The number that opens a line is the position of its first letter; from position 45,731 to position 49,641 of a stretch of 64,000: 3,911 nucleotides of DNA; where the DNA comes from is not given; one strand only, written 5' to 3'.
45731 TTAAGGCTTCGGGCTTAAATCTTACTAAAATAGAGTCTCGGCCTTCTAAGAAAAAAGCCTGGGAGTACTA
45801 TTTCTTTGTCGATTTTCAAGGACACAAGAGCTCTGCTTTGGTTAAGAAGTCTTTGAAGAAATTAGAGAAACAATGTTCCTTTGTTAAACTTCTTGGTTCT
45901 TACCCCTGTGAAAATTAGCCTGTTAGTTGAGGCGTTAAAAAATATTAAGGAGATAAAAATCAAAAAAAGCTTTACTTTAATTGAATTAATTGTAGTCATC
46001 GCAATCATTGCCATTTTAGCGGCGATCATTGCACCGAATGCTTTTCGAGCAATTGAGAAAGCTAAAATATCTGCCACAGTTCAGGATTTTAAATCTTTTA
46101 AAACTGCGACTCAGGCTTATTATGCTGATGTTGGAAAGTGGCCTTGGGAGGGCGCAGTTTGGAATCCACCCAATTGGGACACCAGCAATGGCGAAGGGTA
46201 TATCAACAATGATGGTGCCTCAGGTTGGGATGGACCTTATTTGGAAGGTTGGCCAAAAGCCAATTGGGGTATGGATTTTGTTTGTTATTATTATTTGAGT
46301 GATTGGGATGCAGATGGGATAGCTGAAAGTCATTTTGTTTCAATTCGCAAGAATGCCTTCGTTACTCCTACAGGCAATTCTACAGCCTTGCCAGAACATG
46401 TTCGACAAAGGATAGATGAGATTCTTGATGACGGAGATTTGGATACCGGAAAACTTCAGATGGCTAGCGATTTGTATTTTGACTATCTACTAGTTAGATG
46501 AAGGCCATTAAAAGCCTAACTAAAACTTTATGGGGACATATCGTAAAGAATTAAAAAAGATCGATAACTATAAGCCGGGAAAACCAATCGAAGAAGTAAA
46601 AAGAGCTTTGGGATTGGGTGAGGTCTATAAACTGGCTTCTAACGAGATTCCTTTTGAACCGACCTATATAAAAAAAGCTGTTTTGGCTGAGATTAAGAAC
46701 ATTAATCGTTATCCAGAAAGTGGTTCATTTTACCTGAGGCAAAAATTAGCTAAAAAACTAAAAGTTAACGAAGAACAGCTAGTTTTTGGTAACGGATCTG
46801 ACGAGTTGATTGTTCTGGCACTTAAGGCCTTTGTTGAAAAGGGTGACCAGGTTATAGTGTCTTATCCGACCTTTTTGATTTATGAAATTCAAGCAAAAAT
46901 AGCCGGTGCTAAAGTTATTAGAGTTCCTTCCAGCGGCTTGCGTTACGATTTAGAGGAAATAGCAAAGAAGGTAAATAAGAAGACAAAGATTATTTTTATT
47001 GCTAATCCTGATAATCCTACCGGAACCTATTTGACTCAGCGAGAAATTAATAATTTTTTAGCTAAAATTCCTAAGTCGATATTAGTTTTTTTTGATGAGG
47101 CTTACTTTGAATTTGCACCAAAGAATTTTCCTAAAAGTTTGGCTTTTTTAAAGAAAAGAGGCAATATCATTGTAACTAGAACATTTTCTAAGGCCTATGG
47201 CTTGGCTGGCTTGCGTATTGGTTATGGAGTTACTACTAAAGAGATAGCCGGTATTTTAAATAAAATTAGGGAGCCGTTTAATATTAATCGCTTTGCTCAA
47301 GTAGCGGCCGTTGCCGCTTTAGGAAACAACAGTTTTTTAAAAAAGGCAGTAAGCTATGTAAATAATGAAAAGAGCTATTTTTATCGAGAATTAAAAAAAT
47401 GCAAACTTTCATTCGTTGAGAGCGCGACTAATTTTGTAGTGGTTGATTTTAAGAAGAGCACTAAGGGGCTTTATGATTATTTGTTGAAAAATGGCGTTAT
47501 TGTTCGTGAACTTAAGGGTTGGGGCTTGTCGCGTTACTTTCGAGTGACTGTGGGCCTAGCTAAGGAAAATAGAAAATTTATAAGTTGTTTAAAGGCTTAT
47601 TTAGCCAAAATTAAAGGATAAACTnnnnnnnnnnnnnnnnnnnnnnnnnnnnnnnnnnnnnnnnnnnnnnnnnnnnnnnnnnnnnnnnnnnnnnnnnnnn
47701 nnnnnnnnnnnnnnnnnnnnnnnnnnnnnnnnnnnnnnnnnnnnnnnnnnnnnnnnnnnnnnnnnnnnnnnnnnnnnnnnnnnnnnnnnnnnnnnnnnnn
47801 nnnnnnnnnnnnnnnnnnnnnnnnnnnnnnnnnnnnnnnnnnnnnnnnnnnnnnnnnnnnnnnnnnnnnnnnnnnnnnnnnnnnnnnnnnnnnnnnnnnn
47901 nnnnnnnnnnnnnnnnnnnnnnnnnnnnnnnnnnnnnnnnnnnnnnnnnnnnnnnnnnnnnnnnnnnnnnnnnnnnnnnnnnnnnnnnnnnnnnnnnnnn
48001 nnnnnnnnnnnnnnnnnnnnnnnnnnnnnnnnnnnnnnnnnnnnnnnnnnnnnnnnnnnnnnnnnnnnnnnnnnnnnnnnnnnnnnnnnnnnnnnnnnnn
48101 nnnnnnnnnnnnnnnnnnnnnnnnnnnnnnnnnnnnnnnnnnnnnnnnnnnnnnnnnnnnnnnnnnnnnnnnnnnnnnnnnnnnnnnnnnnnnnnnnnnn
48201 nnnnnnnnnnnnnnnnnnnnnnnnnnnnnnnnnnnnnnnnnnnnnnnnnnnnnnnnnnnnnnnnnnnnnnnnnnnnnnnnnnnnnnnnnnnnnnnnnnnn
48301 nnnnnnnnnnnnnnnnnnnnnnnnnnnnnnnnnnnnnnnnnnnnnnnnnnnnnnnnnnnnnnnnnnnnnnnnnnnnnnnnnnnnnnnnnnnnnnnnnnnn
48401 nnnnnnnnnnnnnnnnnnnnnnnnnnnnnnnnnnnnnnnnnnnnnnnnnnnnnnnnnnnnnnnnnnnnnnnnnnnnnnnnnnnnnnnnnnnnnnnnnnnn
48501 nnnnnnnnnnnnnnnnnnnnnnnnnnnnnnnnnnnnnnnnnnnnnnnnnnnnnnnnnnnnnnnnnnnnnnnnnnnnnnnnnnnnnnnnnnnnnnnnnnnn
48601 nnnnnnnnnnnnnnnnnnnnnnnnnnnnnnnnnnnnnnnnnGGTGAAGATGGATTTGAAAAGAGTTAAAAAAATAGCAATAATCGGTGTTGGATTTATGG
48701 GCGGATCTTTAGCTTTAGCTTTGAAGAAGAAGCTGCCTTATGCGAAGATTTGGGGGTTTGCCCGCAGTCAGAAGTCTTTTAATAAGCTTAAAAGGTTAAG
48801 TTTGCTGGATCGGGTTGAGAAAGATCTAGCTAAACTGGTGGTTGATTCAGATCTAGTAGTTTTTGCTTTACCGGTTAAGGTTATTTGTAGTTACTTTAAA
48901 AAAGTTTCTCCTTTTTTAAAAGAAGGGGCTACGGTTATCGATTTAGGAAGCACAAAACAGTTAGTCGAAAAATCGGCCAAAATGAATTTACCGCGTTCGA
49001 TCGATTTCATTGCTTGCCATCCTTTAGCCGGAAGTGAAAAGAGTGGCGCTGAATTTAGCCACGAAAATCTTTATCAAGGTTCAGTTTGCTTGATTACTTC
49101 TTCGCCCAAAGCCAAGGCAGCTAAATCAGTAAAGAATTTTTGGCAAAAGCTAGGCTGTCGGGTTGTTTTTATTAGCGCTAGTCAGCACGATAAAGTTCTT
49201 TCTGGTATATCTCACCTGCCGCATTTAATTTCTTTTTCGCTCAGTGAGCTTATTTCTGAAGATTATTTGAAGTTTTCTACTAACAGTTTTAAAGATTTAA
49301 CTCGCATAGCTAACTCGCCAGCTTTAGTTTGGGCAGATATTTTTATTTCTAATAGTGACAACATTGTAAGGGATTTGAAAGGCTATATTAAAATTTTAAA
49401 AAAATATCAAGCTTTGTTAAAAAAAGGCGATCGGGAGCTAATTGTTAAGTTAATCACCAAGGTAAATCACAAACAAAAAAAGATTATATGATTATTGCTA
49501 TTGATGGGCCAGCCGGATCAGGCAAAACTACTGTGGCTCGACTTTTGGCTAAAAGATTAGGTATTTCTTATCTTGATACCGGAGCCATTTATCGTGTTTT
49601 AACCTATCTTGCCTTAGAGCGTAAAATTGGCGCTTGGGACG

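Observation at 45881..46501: Second pilin paralogue inserted in the aromatic amino-acid operon; ambiguous start, possibly ATC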

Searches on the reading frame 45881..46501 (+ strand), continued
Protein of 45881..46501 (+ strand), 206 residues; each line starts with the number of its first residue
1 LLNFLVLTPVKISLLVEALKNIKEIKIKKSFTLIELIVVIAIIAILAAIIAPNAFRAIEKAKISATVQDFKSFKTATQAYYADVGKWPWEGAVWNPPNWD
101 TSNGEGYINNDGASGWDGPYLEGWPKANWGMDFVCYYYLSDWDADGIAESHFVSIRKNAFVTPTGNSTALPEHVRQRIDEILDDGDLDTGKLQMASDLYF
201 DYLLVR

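Call 36: find_encoding_contigs(protein=P0003, flank=5000, max_places=2)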
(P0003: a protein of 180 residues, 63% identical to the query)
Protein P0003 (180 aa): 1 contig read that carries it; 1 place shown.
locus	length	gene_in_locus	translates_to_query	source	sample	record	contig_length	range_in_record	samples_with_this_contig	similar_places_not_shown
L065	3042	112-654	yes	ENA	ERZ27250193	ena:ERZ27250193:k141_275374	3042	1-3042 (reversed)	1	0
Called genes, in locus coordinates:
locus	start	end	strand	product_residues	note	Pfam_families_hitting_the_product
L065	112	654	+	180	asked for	PF22434:PilW_C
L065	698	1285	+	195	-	PF22434:PilW_C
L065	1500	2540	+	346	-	PF15887:Peptidase_Mx (weak)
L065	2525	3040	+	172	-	?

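Call 44: search_protein_families(library=ncbifam, proteins=[window:45959-46501:+], max_evalue=0.01)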
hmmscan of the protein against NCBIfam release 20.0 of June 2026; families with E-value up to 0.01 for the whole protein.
window:45959-46501:+ (180 aa): 10 families
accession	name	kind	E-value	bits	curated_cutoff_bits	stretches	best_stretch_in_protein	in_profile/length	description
TIGR01710.1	typeII_sec_gspG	equivalog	7.2e-15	55.2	88.85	1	4-108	2-100/134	type II secretion system major pseudopilin GspG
NF007862.0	PRK10574.1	equivalog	1.5e-09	38.1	138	1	2-52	4-54/145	prepilin peptidase-dependent pilin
NF041775.1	typeIV_PilA_Myxo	equivalog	1.6e-08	34.8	400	1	3-57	11-65/214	type IV pilin protein PilA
NF040999.1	pilin_ComGC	equivalog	3.5e-06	27.1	75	1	3-54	2-53/84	competence type IV pilus major pilin ComGC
TIGR02596.1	TIGR02596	subfamily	1.2e-05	25.5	70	1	5-44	1-40/196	Verru_Chthon cassette protein D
TIGR01708.2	typeII_sec_gspH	equivalog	5.6e-05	23.2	80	1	4-45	3-44/169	type II secretion system minor pseudopilin GspH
TIGR02532.1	IV_pilin_GFxxxE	domain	6.3e-05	22.7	16.3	1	5-24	4-23/24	prepilin-type N-terminal cleavage/methylation domain-containing protein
NF040982.1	ComGD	equivalog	0.0012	19.3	70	1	2-53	1-52/139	competence type IV pilus minor pilin ComGD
NF007800.0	PRK10506.1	equivalog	0.006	16.4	158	1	3-52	9-58/163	prepilin peptidase-dependent protein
NF041013.1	T4P_ComGE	equivalog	0.0091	16.1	49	0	3-35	4-36/83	competence type IV pilus minor pilin ComGE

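Call 45: search_solved_structures(query=window:45959-46498:+, max_evalue=0.01)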
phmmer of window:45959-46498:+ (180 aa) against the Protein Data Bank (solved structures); distinct sequences matched with E-value up to 0.01: 16.
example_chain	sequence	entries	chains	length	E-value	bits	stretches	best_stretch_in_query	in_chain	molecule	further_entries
9egp_A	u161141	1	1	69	2.2e-09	40.5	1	2-58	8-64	Geopilin domain 1 protein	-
7tgg_A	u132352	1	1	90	9.7e-09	38.4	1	2-64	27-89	Geopilin domain 1 protein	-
2m7g_A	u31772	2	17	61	5e-08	36.1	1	5-64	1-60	Geopilin domain 1 protein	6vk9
1ay2_A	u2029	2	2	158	2e-07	34.1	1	5-65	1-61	TYPE 4 PILIN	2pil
2hi2_A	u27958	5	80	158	3.6e-07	33.3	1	5-64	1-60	Fimbrial protein | PilA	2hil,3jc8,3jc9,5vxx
5kua_A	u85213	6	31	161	8.4e-07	32.1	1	5-65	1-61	pilin | Neisseria meningitidis PilE variant SB-GATDH | Neisseria meningitidis PilE, SB-DATDH variant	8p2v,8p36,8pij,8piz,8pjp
8p3b_A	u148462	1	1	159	8.6e-07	32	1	5-65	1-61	Fimbrial protein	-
5wda_A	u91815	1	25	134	4.7e-06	29.6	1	5-107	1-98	General secretion pathway protein G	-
8tj2_C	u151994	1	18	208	1.4e-05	28.1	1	5-61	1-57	Type IV major pilin protein PilA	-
6xxd_A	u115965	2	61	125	3.4e-05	26.8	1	5-39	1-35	PilA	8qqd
8tob_GA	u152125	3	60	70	4.5e-05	26.4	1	6-57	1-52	Fimbrial protein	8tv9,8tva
6gv9_A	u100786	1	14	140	0.00012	25.1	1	5-54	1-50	Prepilin peptidase-dependent protein D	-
8pfb_G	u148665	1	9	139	0.0017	21.3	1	5-55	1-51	Type IV pilin PilE1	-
9laa_A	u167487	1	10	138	0.0027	20.6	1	3-53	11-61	Type IV pilin protein PilA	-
8tum_e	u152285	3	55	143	0.0084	19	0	5-50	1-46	Type IV major pilin protein PilA | Pilin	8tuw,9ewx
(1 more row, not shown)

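Call 68: predict_structure(alignment_id=A3)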
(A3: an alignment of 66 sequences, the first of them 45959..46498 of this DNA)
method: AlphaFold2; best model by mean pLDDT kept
length: 180 residues; sequences in the alignment: 66
mean_pLDDT: 91.4   pTM: 0.84
mean pLDDT of the five models: 91.4, 89.5, 89.4, 87.2, 86.9
residues with pLDDT >= 90: 138; 70-90: 30; 50-70: 12; < 50: 0
segments of 3 or more residues with pLDDT < 50: none
pLDDT, mean of each block of 10 residues (from residue 1): 84 98 96 98 98 96 75 78 94 95 92 88 92 76 97 98 95 94
secondary structure, 60 per line:
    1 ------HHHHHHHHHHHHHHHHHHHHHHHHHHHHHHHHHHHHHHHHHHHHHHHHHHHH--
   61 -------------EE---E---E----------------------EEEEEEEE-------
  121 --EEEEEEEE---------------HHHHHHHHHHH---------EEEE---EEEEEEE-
elements in order: H7-58 E106-113 E123-130 H146-156 E166-169 E173-179

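Call 70: fold_search(model_id=the predicted structure, library=pdb)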
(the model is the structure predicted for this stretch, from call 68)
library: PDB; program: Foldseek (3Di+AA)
matches with E <= 10: 140; with E <= 0.001: 0
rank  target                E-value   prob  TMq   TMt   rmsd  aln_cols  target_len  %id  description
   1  5wda_A                1.9e-02  0.94  0.37  0.47   6.2       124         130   23  Structure of the PulG pseudopilus (released 2017-10-25)
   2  3fu1_A                8.2e-02  0.85  0.32  0.46   5.2       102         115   24  Crystal structure of the major pseudopilin from the type 2 secretion system of Vibrio cholerae (released 2009-07-28)
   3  4lw9_K                8.7e-02  0.66  0.28  0.41   8.5       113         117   19  Crystal structure of Vibrio cholera major pseudopilin EpsG (released 2014-07-16)
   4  4lw9_I                1.1e-01  0.75  0.28  0.42   6.6        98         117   20  Crystal structure of Vibrio cholera major pseudopilin EpsG (released 2014-07-16)
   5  4lw9_A                1.3e-01  0.63  0.28  0.41   8.6       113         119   18  Crystal structure of Vibrio cholera major pseudopilin EpsG (released 2014-07-16)
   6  8p3b                  2.8e-01  0.15  0.22  0.24  15.0       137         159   22  Neisseria meningitidis Type IV pilus SA-GATDH variant (released 2024-04-03)
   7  4lw9_B                3.0e-01  0.60  0.32  0.46   5.2       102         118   24  Crystal structure of Vibrio cholera major pseudopilin EpsG (released 2014-07-16)
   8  3gn9_A                4.2e-01  0.41  0.30  0.45   8.2       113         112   16  Crystal structure of the major pseudopilin from the type 2 secretion system of Vibrio vulnificus (released 2009-07-28)
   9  3fu1_B                4.2e-01  0.35  0.28  0.43   8.6       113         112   19  Crystal structure of the major pseudopilin from the type 2 secretion system of Vibrio cholerae (released 2009-07-28)
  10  3g20_B                5.1e-01  0.54  0.32  0.46   5.3       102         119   13  Crystal structure of the major pseudopilin from the type 2 secretion system of enterohaemorrhagic Escherichia coli (released 2009-07-28)
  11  4lw9_F                7.1e-01  0.30  0.26  0.40   6.7        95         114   18  Crystal structure of Vibrio cholera major pseudopilin EpsG (released 2014-07-16)
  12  7kia_B                1.7e+00  0.09  0.22  0.15   5.7        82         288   10  Crystal structure of FGFR2 kinase domain gatekeeper mutant V564F in complex with covalent compound 19 (released 2021-02-10)
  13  5uhn_A                2.5e+00  0.08  0.24  0.17   5.8        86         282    9  Crystal Structure of the Tyrosine Kinase Domain of FGF Receptor 2 harboring a N549H/E565A Double Gain-of-Function Muta (released 2017-02-22)
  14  6v6q_B                2.5e+00  0.07  0.23  0.15   5.8        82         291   11  Crystal Structure of Monophosphorylated FGF Receptor 2 isoform IIIb with PTR657 (released 2020-11-11)
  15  4z1z_A                2.5e+00  0.04  0.19  0.13   7.2        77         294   12  Crystal Structure of Meganuclease I-SmaMI Bound to Uncleaveable DNA with a TTCT Central Four (released 2016-03-30)
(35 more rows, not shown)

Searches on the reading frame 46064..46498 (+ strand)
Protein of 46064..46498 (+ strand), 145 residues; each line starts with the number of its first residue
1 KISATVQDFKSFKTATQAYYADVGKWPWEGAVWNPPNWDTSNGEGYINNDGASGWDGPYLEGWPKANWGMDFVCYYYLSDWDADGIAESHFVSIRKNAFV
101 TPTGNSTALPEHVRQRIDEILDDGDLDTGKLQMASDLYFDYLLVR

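Call 42: find_related_loci(query=window:46064-46498:+, collection=metagenome_contigs, flank=3000)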
Query window:46064-46498:+ (145 aa) in metagenome_contigs; peptide patterns used: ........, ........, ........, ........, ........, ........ (x = any residue, [..] = any of these).
214 stretches matched a pattern, but none encodes a relative of the query by tblastn (E <= 1e-3).

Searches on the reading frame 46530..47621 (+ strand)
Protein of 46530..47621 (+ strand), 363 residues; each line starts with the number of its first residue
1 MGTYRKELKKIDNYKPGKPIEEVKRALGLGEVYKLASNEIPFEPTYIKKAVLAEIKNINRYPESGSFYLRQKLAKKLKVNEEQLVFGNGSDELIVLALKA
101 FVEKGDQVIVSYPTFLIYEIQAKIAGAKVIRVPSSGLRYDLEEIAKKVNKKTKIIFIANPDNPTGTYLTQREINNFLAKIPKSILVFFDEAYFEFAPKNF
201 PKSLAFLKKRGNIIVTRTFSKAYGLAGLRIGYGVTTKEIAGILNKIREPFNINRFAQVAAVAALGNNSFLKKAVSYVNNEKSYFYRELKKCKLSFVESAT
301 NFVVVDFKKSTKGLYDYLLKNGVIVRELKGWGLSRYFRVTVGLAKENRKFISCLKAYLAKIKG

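Call 4: search_protein_families(library=pfam, proteins=[window:46530-47621:+], max_evalue=0.01)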
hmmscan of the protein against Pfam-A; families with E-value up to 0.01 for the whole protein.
window:46530-47621:+ (363 aa): 5 families
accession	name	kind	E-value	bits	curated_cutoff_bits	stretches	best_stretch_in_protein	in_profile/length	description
PF00155.27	Aminotran_1_2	-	1.5e-64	218.9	19.7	1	32-348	3-355/361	Aminotransferase class I and II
PF04864.19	Alliinase_C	-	2.8e-05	23.6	22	1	78-237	63-210/363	Allinase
PF00266.25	Aminotran_5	-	3e-05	23.6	21.5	1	69-190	48-176/371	Aminotransferase class-V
PF01041.23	DegT_DnrJ_EryC1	-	0.00047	19.9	19.8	1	70-158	30-119/360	DegT/DnrJ/EryC1/StrS aminotransferase family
PF01053.26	Cys_Met_Meta_PP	-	0.00069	18.7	27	1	69-190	57-174/381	Cys/Met metabolism PLP-dependent enzyme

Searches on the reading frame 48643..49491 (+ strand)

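Call 4: search_protein_families(library=pfam, proteins=[window:48643-49491:+], max_evalue=0.01)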
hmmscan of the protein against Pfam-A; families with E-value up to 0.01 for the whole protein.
window:48643-49491:+ (282 aa): 7 families
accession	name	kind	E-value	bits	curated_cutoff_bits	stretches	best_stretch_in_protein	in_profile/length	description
PF02153.23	PDH_N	-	1.7e-29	102.7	26.5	1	23-175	1-153/154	Prephenate dehydrogenase, nucleotide-binding domain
PF20463.3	PDH_C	-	1.2e-18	67.8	22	1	179-271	2-100/102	Prephenate dehydrogenase, dimerization domain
PF03446.21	NAD_binding_2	-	1.6e-08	35.2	21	1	10-130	1-121/161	NAD binding domain of 6-phosphogluconate dehydrogenase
PF03807.23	F420_oxidored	-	6.2e-08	33.6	21.6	1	10-101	1-91/94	NADP oxidoreductase coenzyme F420-dependent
PF01210.29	NAD_Gly3P_dh_N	-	8.2e-08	32.8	23.1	1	10-101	1-102/158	NAD-dependent glycerol-3-phosphate dehydrogenase N-terminus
PF01118.30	Semialdhyde_dh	-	8.5e-06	26.6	26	1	10-107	1-102/121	Semialdehyde dehydrogenase, NAD binding domain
PF07991.19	KARI_N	-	0.0016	18.5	20.6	1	9-98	5-91/165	Acetohydroxy acid isomeroreductase, NADPH-binding domain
